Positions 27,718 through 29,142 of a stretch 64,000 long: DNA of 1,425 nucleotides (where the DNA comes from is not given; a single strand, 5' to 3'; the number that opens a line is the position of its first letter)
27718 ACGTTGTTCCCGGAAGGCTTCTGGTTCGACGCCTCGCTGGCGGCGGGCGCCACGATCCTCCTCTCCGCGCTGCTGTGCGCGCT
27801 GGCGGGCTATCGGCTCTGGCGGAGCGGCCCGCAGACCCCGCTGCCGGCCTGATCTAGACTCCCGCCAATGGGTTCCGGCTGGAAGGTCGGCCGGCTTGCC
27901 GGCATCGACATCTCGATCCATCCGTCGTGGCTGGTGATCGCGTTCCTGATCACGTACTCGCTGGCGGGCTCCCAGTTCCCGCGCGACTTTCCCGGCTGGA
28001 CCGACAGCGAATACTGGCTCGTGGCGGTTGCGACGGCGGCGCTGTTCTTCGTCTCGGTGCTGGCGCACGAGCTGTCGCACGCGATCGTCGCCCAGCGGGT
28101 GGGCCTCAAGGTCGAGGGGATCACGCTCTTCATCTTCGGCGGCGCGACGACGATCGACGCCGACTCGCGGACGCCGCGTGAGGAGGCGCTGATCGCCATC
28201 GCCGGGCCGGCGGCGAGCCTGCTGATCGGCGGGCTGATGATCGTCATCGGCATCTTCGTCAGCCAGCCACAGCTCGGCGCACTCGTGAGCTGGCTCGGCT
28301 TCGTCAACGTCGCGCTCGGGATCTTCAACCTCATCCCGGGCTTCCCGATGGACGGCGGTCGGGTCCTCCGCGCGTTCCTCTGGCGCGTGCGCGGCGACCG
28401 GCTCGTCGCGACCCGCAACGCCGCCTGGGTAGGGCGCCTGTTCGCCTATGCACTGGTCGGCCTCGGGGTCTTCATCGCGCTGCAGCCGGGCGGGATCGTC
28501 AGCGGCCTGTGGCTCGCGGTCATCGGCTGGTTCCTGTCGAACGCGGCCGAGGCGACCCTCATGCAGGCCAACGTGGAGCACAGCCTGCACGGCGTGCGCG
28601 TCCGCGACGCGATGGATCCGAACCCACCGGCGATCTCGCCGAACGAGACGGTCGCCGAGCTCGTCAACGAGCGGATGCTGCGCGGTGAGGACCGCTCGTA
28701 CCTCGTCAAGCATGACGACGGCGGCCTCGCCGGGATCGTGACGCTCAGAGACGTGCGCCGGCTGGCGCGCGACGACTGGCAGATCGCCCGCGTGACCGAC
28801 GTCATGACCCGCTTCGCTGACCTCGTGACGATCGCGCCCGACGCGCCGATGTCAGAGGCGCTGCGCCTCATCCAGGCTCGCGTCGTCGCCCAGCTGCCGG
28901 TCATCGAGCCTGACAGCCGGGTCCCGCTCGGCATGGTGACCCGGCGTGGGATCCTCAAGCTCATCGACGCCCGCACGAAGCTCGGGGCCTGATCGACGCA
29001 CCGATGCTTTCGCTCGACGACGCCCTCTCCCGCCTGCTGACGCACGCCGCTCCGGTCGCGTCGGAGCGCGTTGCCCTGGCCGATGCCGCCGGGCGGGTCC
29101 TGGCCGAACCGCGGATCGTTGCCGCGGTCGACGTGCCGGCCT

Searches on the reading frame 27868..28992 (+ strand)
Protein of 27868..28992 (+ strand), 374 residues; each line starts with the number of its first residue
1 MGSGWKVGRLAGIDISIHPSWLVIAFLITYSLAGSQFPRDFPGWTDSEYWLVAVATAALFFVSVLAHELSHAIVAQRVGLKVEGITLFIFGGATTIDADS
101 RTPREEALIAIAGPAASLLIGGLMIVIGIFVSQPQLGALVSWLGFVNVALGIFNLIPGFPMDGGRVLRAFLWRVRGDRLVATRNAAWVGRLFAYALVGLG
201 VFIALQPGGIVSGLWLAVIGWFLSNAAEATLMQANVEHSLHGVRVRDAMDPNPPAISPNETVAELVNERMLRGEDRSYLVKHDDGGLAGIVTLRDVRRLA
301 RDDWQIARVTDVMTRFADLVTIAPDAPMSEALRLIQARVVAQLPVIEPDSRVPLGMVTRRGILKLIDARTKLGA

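Call 50: find_encoding_contigs(protein=window:27868-28992:+, flank=10000, max_places=5)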
Protein window:27868-28992:+ (374 aa): no gene with exactly this product is on record in the collection.
